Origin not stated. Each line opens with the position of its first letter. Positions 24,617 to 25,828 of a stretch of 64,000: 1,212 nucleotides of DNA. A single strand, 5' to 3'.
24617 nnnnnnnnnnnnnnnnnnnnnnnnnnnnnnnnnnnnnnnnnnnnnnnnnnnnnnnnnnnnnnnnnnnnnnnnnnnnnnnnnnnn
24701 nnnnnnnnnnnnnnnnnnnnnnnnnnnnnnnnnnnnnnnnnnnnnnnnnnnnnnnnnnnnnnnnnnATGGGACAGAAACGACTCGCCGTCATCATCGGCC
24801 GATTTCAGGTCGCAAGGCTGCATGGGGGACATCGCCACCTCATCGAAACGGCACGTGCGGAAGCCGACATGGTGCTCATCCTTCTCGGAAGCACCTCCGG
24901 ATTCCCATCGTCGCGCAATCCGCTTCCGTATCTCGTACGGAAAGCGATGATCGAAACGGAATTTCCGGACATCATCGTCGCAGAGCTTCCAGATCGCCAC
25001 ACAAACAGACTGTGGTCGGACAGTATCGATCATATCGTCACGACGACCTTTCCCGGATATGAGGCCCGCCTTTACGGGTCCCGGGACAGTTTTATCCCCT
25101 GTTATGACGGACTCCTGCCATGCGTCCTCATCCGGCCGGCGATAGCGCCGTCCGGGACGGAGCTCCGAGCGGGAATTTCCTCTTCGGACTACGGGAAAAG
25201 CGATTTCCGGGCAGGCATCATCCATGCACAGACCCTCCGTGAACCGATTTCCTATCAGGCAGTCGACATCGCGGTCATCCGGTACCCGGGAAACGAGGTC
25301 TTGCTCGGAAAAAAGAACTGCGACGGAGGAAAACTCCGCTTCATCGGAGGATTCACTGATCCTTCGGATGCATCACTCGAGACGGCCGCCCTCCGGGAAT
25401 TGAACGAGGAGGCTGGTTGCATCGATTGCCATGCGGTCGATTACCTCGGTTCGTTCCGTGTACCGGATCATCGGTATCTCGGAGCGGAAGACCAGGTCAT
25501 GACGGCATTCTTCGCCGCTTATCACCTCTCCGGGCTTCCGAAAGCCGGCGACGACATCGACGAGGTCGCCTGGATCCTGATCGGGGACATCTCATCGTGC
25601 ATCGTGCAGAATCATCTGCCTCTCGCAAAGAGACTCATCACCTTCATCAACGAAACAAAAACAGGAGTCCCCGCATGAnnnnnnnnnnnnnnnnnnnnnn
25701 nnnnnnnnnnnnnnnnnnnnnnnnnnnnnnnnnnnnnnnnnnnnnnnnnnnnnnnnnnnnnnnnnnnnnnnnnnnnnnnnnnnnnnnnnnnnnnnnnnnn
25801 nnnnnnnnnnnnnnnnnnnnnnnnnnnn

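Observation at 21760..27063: Complete NrtR-controlled NAD salvage module with paired palindromic operators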

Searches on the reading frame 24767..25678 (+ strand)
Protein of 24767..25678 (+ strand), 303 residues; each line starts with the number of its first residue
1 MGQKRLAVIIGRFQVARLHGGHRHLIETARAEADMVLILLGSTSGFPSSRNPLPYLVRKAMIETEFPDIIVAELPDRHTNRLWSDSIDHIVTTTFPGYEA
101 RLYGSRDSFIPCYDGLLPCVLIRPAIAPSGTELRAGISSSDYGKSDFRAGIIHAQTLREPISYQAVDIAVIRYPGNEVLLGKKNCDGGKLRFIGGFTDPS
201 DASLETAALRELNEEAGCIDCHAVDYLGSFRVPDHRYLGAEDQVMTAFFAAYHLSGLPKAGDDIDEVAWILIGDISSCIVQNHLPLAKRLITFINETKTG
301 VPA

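Call 6: search_protein_families(library=pfam, proteins=[window:24767-25678:+], max_evalue=0.01)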
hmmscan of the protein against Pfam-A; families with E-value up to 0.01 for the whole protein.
window:24767-25678:+ (303 aa): 2 families
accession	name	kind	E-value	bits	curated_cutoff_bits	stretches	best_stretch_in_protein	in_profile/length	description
PF00293.34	NUDIX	-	8.5e-14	52.1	21.1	1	167-275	7-118/134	NUDIX domain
PF22327.2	Nudt16-like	-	0.0026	18.2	27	1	188-227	33-76/161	U8 snoRNA-decapping enzyme-like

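Call 23: search_solved_structures(query=window:24767-25678:+, max_evalue=0.01, show_alignments=2)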
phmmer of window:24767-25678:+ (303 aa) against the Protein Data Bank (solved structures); distinct sequences matched with E-value up to 0.01: 4.
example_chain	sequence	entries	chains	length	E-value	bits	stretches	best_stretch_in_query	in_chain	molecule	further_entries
2qjt_B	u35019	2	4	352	3.4e-07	33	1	6-66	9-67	Nicotinamide-nucleotide adenylyltransferase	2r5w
3i9x_A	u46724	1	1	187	1.1e-05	28.1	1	180-296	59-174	mutT/nudix family protein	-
2qjo_A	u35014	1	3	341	8.3e-05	25.2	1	6-68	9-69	Bifunctional NMN adenylyltransferase/Nudix hydrolase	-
1u20_A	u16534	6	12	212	0.0071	18.8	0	172-218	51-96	U8 snoRNA-binding protein X29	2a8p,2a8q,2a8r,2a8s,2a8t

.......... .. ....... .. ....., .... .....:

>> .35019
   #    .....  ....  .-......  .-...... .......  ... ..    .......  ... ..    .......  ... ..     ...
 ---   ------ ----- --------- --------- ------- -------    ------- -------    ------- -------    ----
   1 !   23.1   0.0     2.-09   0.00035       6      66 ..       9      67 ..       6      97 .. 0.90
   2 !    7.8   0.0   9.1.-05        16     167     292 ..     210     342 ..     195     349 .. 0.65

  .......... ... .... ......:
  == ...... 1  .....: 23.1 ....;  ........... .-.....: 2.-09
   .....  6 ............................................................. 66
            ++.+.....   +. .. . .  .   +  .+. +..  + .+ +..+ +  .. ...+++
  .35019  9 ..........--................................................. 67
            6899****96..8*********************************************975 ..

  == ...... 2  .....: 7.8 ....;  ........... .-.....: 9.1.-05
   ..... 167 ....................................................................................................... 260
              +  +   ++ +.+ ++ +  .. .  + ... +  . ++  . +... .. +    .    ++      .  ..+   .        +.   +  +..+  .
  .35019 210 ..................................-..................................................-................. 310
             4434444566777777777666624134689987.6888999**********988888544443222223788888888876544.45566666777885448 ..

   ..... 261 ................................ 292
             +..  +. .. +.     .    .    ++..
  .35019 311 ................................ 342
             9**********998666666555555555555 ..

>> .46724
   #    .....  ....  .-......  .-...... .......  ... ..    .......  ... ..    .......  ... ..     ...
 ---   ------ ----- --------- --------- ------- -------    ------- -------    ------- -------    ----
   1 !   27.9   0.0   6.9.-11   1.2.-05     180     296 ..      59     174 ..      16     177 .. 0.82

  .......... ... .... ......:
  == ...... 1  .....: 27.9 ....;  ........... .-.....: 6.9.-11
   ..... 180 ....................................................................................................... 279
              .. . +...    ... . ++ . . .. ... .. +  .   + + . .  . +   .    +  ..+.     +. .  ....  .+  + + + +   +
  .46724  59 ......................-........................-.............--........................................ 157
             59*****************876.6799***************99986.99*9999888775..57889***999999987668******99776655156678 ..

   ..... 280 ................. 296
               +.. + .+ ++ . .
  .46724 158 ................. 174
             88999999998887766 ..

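Call 24: search_protein_families(library=ncbifam, proteins=[window:24767-25678:+], max_evalue=0.01)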
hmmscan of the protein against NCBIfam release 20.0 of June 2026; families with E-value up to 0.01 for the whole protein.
window:24767-25678:+ (303 aa): 12 families
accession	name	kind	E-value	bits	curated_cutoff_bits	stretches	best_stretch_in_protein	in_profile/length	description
NF003786.0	PRK05379.1-2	equivalog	3.2e-11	43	397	1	6-66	16-74/354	bifunctional nicotinamide-nucleotide adenylyltransferase/Nudix hydroxylase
NF003787.0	PRK05379.1-4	equivalog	2.9e-10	39.7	449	2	159-276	204-325/346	bifunctional nicotinamide-nucleotide adenylyltransferase/Nudix hydroxylase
NF003788.0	PRK05379.1-5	equivalog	4.5e-10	39.4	354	2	7-78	8-81/351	bifunctional nicotinamide-nucleotide adenylyltransferase/Nudix hydroxylase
NF003791.0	PRK05379.2-3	equivalog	2.3e-09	36.9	409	1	6-67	7-66/340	bifunctional nicotinamide-nucleotide adenylyltransferase/Nudix hydroxylase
NF003785.0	PRK05379.1-1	equivalog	1.6e-08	34.1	418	1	6-65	4-61/347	bifunctional nicotinamide-nucleotide adenylyltransferase/Nudix hydroxylase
NF002243.0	PRK01153.1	subfamily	2.6e-06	27.1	127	1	7-90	3-91/175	nicotinamide-nucleotide adenylyltransferase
TIGR01527.1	arch_NMN_Atrans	equivalog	1.1e-05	25.1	181.2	1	7-87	2-87/167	nicotinamide-nucleotide adenylyltransferase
NF007980.0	PRK10707.1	equivalog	1.2e-05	25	134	1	164-230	32-101/192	CoA pyrophosphatase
NF003789.0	PRK05379.2-1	equivalog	1.6e-05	24.1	355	1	6-102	9-111/312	bifunctional nicotinamide mononucleotide adenylyltransferase/ADP-ribose pyrophosphatase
NF001299.0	PRK00241.1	equivalog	5.8e-05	22.7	158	1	170-291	141-252/263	NAD(+) diphosphatase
TIGR00125.1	cyt_tran_rel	domain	0.00016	21.8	27.7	1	7-64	2-58/65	adenylyltransferase/cytidyltransferase family protein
TIGR02705.1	nudix_YtkD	equivalog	0.0006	19.4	154.4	1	159-234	18-89/156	RNA deprotection pyrophosphohydrolase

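Call 51: find_homologous_proteins(query=window:24767-25678:+, max_evalue=0.00001)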
Query window:24767-25678:+ (303 aa): 2426 proteins with E <= 0.00001 among 4816 candidates; the best 120 are listed.
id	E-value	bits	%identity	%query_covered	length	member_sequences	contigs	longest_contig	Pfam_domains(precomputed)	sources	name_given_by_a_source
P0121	2.6e-202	689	100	100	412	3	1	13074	PF00293.35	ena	-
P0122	1.2e-169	581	85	99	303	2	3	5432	PF00293.35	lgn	-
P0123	4.4e-135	468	71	97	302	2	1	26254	PF00293.35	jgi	jgi:bifunctional NMN adenylyltransferase/nudix hydrolase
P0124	3.2e-127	442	67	99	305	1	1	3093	PF01467.33,PF22327.3,PF00293.35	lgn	-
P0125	1.7e-115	403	60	97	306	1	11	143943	PF00293.35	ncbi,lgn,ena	-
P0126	4.2e-104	366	54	98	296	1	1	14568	PF00293.35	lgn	-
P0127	4.3e-104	366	56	98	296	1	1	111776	PF00293.35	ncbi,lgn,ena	ncbi:MAG: NUDIX domain-containing protein [Candidatus Moraniibacteriota bacterium]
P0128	1.3e-103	365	58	97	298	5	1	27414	PF00293.35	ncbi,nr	ncbi:MAG: NUDIX domain-containing protein [Candidatus Moranbacteria bacterium]|nr:NUDIX domain-conta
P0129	3.0e-103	363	58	94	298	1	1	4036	PF01467.33,PF22327.3,PF00293.35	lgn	-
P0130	6.4e-102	359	56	97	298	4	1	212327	PF00293.35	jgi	jgi:bifunctional NMN adenylyltransferase/nudix hydrolase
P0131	1.7e-101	357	57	97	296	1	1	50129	PF01467.33,PF00293.35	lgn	-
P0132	3.3e-99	350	56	99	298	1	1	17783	PF01467.33,PF00293.35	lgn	-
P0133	5.4e-98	346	54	98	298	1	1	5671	PF00293.35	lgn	-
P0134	1.9e-96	341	54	97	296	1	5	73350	PF00293.35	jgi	jgi:bifunctional NMN adenylyltransferase/nudix hydrolase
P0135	2.4e-94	334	54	96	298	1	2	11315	PF00293.35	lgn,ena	-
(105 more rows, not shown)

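Call 62: predict_structure(alignment_id=A5)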
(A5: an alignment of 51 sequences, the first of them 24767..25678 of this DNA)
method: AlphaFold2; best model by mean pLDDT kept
length: 303 residues; sequences in the alignment: 51
mean_pLDDT: 94.6   pTM: 0.82
mean pLDDT of the five models: 94.6, 94.0, 93.8, 93.3, 88.4
residues with pLDDT >= 90: 257; 70-90: 42; 50-70: 4; < 50: 0
segments of 3 or more residues with pLDDT < 50: none
pLDDT, mean of each block of 10 residues (from residue 1): 93 93 97 98 88 94 98 96 98 98 93 97 91 85 90 90 97 97 97 97 98 97 97 92 97 98 97 98 98 92 63
secondary structure, 60 per line:
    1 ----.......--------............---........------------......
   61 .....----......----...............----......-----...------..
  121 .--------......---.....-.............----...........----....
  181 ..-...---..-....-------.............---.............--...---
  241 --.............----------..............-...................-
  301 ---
elements in order: E5-11 H20-31 E35-42 H55-65 E70-75 H80-94 E99-104 E119-121 H130-135 H139-143 H145-157 E162-172 E177-182 E193-196 H204-216 E220-232 E243-255 E266-271 H272-278 H281-299

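Call 65: fold_search(model_id=the predicted structure, library=pdb)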
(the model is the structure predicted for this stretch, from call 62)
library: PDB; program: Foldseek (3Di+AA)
matches with E <= 10: 1471; with E <= 0.001: 532
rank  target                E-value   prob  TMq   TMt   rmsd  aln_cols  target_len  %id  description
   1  2qjt_A                2.7e-18  1.00  0.41  0.37  15.2       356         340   21  Crystal structure of a bifunctional NMN adenylyltransferase/ADP ribose pyrophosphatase complexed with AMP and MN ion f (released 2008-03-04)
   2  2qjo_B                2.6e-17  1.00  0.40  0.36  15.8       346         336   20  crystal structure of a bifunctional NMN adenylyltransferase/ADP ribose pyrophosphatase (NadM) complexed with ADPRP and (released 2008-03-11)
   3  2qjo_C                3.3e-17  1.00  0.41  0.39  16.2       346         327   19  crystal structure of a bifunctional NMN adenylyltransferase/ADP ribose pyrophosphatase (NadM) complexed with ADPRP and (released 2008-03-11)
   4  2r5w_B                8.0e-17  1.00  0.42  0.38  15.5       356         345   21  Crystal structure of a bifunctional NMN adenylyltransferase/ADP ribose pyrophosphatase from Francisella tularensis (released 2008-03-04)
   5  2qjt_B                1.8e-16  1.00  0.42  0.37  15.6       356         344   22  Crystal structure of a bifunctional NMN adenylyltransferase/ADP ribose pyrophosphatase complexed with AMP and MN ion f (released 2008-03-04)
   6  2qjo_A                2.0e-16  1.00  0.40  0.37  16.2       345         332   20  crystal structure of a bifunctional NMN adenylyltransferase/ADP ribose pyrophosphatase (NadM) complexed with ADPRP and (released 2008-03-11)
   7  3gz8_C                3.2e-09  1.00  0.39  0.73   5.1       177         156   18  Cocrystal structure of NUDIX domain of Shewanella oneidensis NrtR complexed with ADP ribose (released 2009-06-09)
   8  3gz8_A                4.1e-09  1.00  0.39  0.73   5.1       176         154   18  Cocrystal structure of NUDIX domain of Shewanella oneidensis NrtR complexed with ADP ribose (released 2009-06-09)
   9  7sp3                  5.8e-09  1.00  0.38  0.71   3.9       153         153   18  E. coli RppH bound to Ap4A (released 2022-03-09)
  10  5iw5_A                6.6e-09  1.00  0.36  0.42   2.8       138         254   23  Crystal structure of E. coli NudC in complex with NMN (released 2016-07-13)
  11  6dt3_B                7.4e-09  1.00  0.35  0.70   5.1       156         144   16  1.2 Angstrom Resolution Crystal Structure of Nucleoside Triphosphatase NudI from Klebsiella pneumoniae in Complex with (released 2018-06-27)
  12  4s2y_A                8.8e-09  1.00  0.39  0.70   4.1       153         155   18  Structure of E. coli RppH bound to RNA and three magnesium ions (released 2015-02-11)
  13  2fml_A                9.3e-09  1.00  0.31  0.35   9.3       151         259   25  Crystal structure of MutT/nudix family protein from Enterococcus faecalis (released 2006-02-21)
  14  6d1q_B                1.2e-08  1.00  0.38  0.68   3.8       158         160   16  Crystal structure of E. coli RppH-DapF complex, monomer (released 2018-05-23)
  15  7e44_B                1.8e-08  1.00  0.36  0.44   2.8       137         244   23  Crystal structure of NudC complexed with dpCoA (released 2021-07-28)
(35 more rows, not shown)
